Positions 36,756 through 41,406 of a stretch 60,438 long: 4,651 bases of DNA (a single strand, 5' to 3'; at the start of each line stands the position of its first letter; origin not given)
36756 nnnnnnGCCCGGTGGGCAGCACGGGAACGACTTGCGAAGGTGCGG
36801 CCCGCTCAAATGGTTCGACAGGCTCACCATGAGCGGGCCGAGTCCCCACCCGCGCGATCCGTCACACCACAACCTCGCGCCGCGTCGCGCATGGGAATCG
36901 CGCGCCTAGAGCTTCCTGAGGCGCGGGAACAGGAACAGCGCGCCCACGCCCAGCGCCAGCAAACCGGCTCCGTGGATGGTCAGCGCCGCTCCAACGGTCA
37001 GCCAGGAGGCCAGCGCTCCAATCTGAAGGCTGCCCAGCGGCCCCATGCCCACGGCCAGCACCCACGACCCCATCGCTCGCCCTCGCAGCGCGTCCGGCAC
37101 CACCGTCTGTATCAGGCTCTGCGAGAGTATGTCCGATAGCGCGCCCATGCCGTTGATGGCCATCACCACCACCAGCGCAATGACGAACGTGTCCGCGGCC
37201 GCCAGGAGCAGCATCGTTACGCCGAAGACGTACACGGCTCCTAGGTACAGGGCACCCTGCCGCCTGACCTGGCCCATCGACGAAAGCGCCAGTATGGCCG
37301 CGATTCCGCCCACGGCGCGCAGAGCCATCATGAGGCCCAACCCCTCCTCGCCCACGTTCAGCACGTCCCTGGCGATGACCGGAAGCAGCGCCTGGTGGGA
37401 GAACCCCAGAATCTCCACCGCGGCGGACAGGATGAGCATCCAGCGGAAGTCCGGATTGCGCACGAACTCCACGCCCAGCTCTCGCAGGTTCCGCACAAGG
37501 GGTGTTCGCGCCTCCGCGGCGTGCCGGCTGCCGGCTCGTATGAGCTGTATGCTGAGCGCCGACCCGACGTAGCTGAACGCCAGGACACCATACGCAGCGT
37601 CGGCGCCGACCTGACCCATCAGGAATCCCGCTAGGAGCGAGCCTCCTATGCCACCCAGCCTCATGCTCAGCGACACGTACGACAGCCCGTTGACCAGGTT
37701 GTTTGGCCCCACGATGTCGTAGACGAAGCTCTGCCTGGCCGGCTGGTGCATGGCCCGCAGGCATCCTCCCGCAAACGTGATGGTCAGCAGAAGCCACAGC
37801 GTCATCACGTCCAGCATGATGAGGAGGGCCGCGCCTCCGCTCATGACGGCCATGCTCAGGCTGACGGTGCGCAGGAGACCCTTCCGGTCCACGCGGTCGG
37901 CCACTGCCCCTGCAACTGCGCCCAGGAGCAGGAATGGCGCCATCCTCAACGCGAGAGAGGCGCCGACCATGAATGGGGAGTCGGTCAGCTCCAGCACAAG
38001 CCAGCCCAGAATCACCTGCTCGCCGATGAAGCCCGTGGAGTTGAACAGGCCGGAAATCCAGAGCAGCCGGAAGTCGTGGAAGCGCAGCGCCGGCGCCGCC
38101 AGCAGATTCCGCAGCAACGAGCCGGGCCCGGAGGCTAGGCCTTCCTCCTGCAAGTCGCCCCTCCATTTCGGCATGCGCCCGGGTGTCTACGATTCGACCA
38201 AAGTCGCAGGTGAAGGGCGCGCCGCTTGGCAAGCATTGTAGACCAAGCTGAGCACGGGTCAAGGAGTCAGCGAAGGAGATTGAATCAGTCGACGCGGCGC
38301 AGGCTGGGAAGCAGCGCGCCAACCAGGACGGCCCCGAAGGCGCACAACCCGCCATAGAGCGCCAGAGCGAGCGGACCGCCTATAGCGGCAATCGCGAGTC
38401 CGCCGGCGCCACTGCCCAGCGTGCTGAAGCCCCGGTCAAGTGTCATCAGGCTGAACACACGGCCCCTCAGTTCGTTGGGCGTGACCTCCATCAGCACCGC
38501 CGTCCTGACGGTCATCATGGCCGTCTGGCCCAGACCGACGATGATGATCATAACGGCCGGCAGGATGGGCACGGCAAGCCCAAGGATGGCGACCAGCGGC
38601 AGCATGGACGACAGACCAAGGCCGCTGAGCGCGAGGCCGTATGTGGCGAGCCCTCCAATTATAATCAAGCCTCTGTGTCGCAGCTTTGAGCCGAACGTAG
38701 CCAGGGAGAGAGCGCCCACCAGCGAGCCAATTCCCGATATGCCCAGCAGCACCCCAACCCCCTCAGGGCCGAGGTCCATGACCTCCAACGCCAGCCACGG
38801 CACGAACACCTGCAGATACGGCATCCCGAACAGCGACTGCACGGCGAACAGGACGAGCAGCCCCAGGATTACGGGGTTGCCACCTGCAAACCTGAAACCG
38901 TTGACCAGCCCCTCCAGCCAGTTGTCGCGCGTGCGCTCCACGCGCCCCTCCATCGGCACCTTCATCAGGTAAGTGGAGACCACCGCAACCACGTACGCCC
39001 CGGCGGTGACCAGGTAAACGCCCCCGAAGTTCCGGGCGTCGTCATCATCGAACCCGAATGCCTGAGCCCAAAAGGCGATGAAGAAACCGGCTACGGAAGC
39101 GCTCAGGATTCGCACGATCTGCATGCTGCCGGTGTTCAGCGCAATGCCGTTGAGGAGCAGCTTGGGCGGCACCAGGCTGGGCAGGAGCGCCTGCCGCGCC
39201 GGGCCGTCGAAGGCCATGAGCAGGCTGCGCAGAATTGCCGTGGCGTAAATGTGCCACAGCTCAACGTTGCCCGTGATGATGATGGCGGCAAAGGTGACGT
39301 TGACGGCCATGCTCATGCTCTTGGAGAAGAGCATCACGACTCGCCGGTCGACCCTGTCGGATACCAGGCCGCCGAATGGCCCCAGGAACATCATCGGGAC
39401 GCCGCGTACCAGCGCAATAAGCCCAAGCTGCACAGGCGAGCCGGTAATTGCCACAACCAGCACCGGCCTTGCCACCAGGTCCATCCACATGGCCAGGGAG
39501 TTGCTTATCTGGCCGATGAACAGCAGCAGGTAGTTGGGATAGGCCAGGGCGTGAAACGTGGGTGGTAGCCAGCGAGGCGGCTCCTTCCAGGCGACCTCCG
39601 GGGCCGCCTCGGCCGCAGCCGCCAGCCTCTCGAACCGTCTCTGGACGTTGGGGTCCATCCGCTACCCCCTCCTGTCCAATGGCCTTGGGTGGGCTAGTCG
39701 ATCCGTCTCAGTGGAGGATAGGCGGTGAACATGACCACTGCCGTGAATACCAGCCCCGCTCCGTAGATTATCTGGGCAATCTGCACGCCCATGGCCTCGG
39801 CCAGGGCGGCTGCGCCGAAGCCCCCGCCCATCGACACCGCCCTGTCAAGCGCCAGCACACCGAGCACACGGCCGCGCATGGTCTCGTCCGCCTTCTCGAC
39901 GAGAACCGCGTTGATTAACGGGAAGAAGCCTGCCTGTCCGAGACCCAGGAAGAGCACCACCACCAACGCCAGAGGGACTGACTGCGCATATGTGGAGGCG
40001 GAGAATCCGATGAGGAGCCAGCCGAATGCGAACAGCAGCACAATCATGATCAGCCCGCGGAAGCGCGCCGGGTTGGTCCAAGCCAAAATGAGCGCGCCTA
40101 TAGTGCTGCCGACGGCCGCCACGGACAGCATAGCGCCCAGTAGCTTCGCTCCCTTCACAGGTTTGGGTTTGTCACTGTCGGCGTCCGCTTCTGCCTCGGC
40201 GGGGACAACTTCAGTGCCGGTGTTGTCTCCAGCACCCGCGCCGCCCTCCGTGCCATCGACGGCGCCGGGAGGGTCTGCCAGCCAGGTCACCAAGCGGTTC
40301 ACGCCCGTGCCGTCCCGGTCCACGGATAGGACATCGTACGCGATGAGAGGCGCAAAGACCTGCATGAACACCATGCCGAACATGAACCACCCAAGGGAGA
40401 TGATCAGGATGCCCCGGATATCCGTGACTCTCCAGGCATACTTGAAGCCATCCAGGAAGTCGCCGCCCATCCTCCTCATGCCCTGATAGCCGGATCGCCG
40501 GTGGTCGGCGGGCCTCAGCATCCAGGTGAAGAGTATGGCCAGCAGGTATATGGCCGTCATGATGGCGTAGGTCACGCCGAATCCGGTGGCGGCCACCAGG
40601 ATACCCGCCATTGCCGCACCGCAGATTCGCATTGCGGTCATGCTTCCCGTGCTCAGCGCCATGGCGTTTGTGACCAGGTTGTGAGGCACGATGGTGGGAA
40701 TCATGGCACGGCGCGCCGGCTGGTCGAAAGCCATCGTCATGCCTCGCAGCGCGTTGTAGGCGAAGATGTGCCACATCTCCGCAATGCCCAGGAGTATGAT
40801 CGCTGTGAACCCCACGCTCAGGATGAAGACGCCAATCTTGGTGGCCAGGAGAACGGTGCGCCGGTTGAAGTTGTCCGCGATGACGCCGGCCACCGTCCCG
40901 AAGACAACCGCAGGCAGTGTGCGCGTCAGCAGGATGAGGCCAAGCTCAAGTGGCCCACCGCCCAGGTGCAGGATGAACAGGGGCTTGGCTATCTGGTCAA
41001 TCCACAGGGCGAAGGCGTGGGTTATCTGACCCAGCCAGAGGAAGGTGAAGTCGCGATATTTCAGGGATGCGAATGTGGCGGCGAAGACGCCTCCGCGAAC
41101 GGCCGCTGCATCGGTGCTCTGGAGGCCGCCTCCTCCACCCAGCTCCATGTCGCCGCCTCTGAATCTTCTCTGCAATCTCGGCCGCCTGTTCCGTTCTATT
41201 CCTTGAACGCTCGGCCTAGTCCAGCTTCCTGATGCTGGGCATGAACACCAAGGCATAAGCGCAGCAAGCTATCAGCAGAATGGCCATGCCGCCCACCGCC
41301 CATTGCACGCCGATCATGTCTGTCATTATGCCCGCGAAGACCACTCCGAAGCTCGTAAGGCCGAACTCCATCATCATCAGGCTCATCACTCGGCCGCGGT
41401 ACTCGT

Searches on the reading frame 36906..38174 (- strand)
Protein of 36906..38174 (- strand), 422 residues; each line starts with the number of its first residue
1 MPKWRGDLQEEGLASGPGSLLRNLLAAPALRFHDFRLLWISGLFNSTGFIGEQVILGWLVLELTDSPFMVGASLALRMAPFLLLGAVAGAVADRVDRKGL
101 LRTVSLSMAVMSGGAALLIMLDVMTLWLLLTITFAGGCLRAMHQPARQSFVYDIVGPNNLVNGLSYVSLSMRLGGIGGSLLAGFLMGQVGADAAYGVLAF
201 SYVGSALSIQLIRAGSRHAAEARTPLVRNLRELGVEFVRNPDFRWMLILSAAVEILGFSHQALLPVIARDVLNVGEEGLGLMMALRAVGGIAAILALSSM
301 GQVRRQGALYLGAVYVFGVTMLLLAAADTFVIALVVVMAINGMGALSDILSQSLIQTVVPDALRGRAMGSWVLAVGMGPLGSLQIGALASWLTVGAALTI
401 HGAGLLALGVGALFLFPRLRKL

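Call 13: search_protein_families(library=pfam, proteins=[window:36906-38174:-], max_evalue=0.001)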
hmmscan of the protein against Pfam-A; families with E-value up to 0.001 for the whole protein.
window:36906-38174:- (422 aa): 2 families
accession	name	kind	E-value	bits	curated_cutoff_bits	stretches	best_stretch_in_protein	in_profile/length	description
PF05977.19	MFS_3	-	1e-37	130.3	27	1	30-416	7-392/524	Transmembrane secretion effector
PF07690.21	MFS_1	-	5.9e-22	78.5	33.4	2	38-296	1-254/347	Major Facilitator Superfamily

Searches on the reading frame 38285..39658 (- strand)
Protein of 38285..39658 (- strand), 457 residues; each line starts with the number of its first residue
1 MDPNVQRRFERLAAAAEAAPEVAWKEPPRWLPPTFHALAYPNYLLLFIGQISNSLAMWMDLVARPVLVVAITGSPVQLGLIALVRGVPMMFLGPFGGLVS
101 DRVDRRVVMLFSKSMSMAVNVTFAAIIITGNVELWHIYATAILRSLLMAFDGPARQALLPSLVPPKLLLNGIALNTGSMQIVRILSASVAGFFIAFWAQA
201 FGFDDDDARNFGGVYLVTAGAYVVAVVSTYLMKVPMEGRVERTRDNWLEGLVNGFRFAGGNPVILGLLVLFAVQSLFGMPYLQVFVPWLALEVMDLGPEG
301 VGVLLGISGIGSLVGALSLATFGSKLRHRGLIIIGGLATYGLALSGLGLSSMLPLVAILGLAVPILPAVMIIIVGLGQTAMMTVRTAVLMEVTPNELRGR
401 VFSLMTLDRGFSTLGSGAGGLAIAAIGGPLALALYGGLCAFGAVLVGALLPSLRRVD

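Call 13: search_protein_families(library=pfam, proteins=[window:38285-39658:-], max_evalue=0.001)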
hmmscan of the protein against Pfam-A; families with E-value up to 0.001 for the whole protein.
window:38285-39658:- (457 aa): 2 families
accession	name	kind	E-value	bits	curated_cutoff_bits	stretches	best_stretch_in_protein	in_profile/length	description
PF07690.21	MFS_1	-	3.6e-25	89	33.4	1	46-406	1-336/347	Major Facilitator Superfamily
PF05977.19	MFS_3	-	3.9e-21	75.5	27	1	38-441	7-383/524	Transmembrane secretion effector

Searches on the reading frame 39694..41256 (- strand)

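Call 13: search_protein_families(library=pfam, proteins=[window:39694-41256:-], max_evalue=0.001)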
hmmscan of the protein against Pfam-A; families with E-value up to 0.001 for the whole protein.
window:39694-41256:- (520 aa): 2 families
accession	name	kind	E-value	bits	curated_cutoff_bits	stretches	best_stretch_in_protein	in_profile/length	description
PF05977.19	MFS_3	-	4.2e-29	101.8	27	1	60-313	2-252/524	Transmembrane secretion effector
PF07690.21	MFS_1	-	3.1e-25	89.3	33.4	2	73-309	1-231/347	Major Facilitator Superfamily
